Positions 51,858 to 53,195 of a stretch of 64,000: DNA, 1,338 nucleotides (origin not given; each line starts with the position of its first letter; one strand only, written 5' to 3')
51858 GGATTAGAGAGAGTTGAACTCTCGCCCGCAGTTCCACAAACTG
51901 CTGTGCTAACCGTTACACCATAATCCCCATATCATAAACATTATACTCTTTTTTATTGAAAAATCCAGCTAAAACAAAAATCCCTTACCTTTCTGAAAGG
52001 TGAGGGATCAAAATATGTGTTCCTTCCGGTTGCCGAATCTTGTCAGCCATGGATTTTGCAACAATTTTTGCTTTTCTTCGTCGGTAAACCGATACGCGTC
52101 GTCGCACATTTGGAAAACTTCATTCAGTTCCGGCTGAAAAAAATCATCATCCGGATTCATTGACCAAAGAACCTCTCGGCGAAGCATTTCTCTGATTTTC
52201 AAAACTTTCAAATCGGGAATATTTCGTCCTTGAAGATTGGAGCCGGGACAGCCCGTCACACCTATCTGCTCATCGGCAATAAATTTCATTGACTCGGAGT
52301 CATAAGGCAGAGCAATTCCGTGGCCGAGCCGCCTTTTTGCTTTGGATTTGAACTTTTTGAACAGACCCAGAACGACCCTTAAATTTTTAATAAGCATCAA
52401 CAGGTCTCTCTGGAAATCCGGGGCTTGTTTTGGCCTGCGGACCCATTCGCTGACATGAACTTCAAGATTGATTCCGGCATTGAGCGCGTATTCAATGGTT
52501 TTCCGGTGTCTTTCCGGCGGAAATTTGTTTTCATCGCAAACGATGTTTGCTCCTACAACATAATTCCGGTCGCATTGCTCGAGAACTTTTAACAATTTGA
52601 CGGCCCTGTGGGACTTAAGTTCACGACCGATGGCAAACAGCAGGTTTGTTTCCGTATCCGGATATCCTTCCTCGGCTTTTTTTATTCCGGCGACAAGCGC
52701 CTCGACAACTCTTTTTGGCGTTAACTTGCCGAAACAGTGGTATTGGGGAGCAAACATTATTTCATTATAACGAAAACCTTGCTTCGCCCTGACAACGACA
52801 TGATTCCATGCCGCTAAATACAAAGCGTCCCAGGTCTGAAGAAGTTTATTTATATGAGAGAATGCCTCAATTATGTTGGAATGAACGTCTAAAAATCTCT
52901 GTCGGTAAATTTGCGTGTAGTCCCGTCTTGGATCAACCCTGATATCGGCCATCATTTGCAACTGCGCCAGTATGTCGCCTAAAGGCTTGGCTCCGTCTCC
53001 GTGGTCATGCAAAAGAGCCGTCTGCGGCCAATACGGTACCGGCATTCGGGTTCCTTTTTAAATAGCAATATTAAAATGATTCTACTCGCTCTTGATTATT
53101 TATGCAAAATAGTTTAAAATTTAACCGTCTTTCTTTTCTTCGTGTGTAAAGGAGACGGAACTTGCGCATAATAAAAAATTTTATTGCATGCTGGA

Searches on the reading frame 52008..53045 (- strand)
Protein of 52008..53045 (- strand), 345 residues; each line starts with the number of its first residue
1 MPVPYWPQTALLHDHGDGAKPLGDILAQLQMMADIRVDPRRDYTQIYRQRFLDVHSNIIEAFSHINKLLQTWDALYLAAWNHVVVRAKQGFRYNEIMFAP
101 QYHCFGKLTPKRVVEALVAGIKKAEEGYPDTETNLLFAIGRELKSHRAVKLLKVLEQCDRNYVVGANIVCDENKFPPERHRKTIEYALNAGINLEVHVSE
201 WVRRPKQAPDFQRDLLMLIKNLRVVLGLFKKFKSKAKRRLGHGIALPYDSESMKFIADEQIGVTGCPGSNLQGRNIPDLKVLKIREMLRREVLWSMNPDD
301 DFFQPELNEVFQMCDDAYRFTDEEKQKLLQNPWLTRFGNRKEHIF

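Call 41: search_protein_families(library=pfam, proteins=[window:52008-53045:-], max_evalue=0.00001)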
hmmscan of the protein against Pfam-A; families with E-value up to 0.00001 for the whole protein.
window:52008-53045:- (345 aa): 1 family
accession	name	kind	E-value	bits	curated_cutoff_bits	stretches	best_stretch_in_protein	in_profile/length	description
PF00962.28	A_deaminase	-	1.9e-30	106.5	27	2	11-200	4-197/330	Adenosine deaminase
